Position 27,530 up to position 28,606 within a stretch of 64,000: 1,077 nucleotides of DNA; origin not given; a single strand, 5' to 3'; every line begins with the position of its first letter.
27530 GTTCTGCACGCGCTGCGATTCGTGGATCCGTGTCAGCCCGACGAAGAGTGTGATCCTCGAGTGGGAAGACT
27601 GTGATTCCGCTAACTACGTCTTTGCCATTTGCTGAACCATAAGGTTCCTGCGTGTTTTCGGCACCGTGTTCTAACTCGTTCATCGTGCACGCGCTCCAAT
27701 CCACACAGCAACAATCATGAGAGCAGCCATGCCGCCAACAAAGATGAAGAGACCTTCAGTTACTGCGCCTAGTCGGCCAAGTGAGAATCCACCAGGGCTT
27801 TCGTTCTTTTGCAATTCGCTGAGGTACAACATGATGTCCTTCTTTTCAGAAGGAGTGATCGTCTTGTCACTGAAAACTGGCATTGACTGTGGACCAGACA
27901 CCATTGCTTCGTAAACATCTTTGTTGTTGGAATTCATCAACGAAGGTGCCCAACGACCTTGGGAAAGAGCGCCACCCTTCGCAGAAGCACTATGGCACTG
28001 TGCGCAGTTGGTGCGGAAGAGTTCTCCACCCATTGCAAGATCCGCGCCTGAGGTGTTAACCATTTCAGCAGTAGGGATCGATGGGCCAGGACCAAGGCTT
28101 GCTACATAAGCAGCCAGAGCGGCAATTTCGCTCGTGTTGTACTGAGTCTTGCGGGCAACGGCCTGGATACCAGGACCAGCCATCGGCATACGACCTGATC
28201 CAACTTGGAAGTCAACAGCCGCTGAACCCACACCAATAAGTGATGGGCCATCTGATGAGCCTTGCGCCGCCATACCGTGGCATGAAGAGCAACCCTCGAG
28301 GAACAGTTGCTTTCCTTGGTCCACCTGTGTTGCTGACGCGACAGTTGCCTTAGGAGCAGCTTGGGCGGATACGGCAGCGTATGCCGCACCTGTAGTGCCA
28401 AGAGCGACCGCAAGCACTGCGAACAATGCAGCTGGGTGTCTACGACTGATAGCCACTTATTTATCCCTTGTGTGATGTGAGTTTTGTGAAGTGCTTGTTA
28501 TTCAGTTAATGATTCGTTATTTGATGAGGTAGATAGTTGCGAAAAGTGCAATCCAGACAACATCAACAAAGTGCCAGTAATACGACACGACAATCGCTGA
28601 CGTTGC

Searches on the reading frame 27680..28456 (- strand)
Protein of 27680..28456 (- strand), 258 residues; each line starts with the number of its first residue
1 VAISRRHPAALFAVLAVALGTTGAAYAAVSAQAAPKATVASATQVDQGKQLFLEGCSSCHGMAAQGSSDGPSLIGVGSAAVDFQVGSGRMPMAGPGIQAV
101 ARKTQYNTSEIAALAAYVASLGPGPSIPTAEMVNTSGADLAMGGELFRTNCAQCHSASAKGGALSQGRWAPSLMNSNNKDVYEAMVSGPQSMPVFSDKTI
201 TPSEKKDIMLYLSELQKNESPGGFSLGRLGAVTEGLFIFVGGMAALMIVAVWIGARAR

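Call 16: search_protein_families(library=pfam, proteins=[window:27680-28456:-], max_evalue=0.001)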
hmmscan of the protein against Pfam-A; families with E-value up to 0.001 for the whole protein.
window:27680-28456:- (258 aa): 3 families
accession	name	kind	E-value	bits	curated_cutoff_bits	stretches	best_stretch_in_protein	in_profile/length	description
PF13442.11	Cytochrome_CBB3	-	5.6e-17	62.3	27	2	139-212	2-68/68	Cytochrome C oxidase, cbb3-type, subunit III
PF00034.26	Cytochrom_C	-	3.5e-14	54.3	21.3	1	46-121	2-89/90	Cytochrome c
PF14495.11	Cytochrom_C550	-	6.3e-08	32.9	27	0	27-61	8-42/136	Cytochrome c-550 domain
